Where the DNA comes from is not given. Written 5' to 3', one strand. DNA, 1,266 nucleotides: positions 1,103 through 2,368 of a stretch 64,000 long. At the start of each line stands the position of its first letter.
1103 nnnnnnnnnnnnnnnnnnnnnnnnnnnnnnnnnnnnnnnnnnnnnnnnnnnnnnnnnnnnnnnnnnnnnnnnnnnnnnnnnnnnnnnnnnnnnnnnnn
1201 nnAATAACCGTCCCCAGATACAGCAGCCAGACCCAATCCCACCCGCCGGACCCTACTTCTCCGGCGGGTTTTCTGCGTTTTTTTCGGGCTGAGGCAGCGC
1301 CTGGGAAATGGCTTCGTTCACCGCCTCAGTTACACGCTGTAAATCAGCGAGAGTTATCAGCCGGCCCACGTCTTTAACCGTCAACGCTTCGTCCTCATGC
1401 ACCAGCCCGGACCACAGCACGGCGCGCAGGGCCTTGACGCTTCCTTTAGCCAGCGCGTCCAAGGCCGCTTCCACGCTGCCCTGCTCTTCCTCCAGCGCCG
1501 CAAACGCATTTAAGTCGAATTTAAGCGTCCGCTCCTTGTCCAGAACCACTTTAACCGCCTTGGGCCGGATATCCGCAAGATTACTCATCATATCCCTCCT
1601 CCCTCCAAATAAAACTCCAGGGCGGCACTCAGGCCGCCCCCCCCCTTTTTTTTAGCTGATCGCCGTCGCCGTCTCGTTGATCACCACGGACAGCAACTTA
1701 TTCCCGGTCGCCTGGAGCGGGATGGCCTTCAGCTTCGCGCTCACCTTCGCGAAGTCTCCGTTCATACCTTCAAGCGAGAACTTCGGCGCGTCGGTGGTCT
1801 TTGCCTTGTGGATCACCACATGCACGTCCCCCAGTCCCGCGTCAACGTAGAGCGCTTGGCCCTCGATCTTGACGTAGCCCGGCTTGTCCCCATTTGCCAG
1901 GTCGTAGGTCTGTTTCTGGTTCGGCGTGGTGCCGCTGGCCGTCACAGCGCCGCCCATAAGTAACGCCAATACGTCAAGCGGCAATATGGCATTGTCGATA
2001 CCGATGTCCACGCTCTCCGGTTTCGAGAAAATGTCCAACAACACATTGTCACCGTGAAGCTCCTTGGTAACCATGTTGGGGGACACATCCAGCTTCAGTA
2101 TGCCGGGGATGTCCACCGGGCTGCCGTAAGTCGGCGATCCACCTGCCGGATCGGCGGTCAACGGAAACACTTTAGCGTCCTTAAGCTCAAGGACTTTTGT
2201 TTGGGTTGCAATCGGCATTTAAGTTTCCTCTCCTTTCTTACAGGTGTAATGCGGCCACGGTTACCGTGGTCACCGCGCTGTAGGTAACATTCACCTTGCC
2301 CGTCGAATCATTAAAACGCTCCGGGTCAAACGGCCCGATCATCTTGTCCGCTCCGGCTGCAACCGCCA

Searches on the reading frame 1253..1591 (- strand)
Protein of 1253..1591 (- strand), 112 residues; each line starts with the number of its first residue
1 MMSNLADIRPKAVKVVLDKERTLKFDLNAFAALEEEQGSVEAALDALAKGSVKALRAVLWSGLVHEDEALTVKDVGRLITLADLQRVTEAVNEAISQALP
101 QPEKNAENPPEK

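Call 3: search_protein_families(library=pfam, proteins=[window:1253-1591:-], max_evalue=1)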
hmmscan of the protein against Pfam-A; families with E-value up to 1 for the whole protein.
window:1253-1591:- (112 aa): 3 families
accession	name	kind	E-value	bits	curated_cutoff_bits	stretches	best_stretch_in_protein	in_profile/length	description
PF11836.14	Phage_TAC_11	-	5.6e-05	23.6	27.8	1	13-99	5-94/96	Phage tail tube protein, GTA-gp10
PF12363.14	Phage_TAC_12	-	0.0063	17.4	26.2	1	19-97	7-99/111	Phage tail assembly chaperone protein, TAC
PF01596.23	Methyltransf_3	-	0.14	11.9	22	1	40-79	137-175/204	O-methyltransferase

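Call 4: search_protein_families(library=phrogs, proteins=[window:1253-1591:-], max_evalue=1)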
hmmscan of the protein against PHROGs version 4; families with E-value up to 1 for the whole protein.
window:1253-1591:- (112 aa): 5 families
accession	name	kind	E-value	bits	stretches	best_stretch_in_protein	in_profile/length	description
phrog_2115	-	tail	1.1e-26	94.6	1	14-109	9-111/125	tail protein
phrog_6454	-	unknown function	0.0028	18.6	1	15-97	11-92/114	-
phrog_183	-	tail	0.04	14.4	1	18-79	22-93/305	tail chaperone protein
phrog_37637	-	unknown function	0.046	14.9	1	39-108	41-110/121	-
phrog_25044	-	unknown function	0.063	14.5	1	9-73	20-78/98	-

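Call 36: find_related_loci(query=window:1253-1591:-, collection=genome_contigs, flank=5000)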
Query window:1253-1591:- (112 aa) in genome_contigs; peptide patterns used: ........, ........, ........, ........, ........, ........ (x = any residue, [..] = any of these).
529 stretches matched a pattern; 8 encode a relative of the query (tblastn E <= 1e-3); 8 distinct loci.
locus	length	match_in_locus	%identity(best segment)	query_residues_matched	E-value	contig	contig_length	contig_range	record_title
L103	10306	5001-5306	54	7-106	1e-35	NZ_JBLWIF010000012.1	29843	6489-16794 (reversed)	Tepidibacillus sp. LV47 NODE_12_length_29843_cov_1021.065328, whole genome shotgun sequence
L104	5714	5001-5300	53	4-103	8e-33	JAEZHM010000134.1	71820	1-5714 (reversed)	MAG: Bacillota bacterium isolate OH_CDB_136 k127_1247832, whole genome shotgun sequence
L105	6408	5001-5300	52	4-103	2e-32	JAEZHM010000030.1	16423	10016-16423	MAG: Bacillota bacterium isolate OH_CDB_136 k127_1486539, whole genome shotgun sequence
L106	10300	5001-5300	52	4-103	3e-32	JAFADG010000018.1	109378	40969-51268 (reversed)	MAG: Bacillota bacterium isolate OH_SBB_70 k127_832015, whole genome shotgun sequence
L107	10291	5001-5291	52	5-101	5e-32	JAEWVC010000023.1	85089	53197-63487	MAG: Bacillota bacterium isolate OH_SDB_44 k127_438909, whole genome shotgun sequence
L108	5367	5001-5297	49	5-103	3e-30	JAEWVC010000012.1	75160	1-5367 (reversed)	MAG: Bacillota bacterium isolate OH_SDB_44 k127_261823, whole genome shotgun sequence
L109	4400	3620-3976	41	1-103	5e-22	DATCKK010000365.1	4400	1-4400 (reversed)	MAG TPA_asm: Cytophagaceae bacterium isolate SMAG_U7094 k141_377224, whole genome shotgun sequence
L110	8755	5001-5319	41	5-110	8e-14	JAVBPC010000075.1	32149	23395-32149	MAG: Eubacteriales bacterium isolate EPI_MAG_00127 c_000000460484, whole genome shotgun sequence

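Call 38: search_protein_families(library=pfam, proteins=[L106:5554-6174:-, L107:5398-6258:+, L103:5530-7374:+, L106:6252-9821:+, L107:6259-10089:+], max_evalue=0.01)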
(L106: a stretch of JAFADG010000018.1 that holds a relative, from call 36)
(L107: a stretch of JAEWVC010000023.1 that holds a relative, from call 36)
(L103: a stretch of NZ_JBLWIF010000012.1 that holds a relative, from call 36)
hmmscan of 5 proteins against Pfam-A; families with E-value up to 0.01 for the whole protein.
L106:5554-6174:- (206 aa): 1 family
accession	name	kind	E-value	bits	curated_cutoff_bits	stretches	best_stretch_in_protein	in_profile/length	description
PF01966.28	HD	-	3.4e-08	34.2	22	1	47-127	20-114/116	HD domain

L107:5398-6258:+ (286 aa): 1 family
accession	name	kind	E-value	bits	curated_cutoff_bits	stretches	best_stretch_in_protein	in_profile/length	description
PF10176.14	NEDD4_Bsd2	-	0.0031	18.2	24.7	1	166-199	21-54/130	NEDD4/Bsd2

L103:5530-7374:+ (614 aa): 2 families
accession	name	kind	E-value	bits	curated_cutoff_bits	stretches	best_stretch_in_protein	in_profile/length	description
PF05622.17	HOOK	-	0.0022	17.3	35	0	19-153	266-404/514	HOOK protein coiled-coil region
PF01519.22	DUF16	-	0.0032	18.4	40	1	104-161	32-89/104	Protein of unknown function DUF16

L106:6252-9821:+ (1189 aa): 8 families
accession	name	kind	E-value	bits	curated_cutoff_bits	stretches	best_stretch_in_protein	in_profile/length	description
PF10145.14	PhageMin_Tail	-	4.9e-21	76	33.2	1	204-396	2-192/201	Phage-related minor tail protein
PF01442.23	Apolipoprotein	-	6.1e-09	36.3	90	0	636-695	106-166/190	Apolipoprotein A1/A4/E domain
PF04513.17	Baculo_PEP_C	-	3.9e-08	33.9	38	1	639-725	26-115/140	Baculovirus polyhedron envelope protein, PEP, C terminus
PF00261.25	Tropomyosin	-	0.0012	18.8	38.6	0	27-148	51-165/242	Tropomyosin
PF07889.17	DUF1664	-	0.0031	18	34.6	0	76-149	48-121/124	Protein of unknown function (DUF1664)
PF07926.17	TPR_MLP1_2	-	0.0034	17.8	36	1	41-145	4-108/129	TPR/MLP1/MLP2-like protein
PF01576.24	Myosin_tail_1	-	0.0039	15.5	38.1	1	23-159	337-470/1081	Myosin tail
PF20155.4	TMP_3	-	0.0089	16.2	41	1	190-270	18-102/192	Tape measure protein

L107:6259-10089:+ (1276 aa): 6 families
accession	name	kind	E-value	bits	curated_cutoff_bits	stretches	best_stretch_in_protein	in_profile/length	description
PF10145.14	PhageMin_Tail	-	1.3e-19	71.3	33.2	1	204-419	3-193/201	Phage-related minor tail protein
PF07926.17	TPR_MLP1_2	-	0.00016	22.1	36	1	40-133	4-97/129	TPR/MLP1/MLP2-like protein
PF00261.25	Tropomyosin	-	0.0018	18.2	38.6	0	27-122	52-147/242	Tropomyosin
PF04513.17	Baculo_PEP_C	-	0.0024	18.4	38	0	720-780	32-92/140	Baculovirus polyhedron envelope protein, PEP, C terminus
PF20155.4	TMP_3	-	0.0059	16.8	41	1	189-267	18-100/192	Tape measure protein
PF06419.17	COG6_N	-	0.0061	17.1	27.4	0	173-235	24-86/114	Conserved oligomeric complex COG6, N-terminal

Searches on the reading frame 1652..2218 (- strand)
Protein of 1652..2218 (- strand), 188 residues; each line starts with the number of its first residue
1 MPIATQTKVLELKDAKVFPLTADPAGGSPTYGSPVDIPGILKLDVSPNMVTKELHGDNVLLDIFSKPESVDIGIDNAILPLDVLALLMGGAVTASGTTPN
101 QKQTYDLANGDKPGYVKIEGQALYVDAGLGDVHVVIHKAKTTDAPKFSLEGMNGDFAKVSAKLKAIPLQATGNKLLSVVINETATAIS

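Call 3: search_protein_families(library=pfam, proteins=[window:1652-2218:-], max_evalue=1)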
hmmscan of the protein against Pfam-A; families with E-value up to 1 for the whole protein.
window:1652-2218:- (188 aa): 0 families

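Call 4: search_protein_families(library=phrogs, proteins=[window:1652-2218:-], max_evalue=1)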
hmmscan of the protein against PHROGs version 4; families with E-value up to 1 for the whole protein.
window:1652-2218:- (188 aa): 3 families
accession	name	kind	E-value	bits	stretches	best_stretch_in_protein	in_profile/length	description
phrog_4971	-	tail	3.7e-32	112.8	1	6-188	7-184/283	major tail protein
phrog_88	-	tail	2.4e-08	34.7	1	12-97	27-110/291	major tail protein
phrog_2729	-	head and packaging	0.0035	17.7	1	100-175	165-241/252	virion structural protein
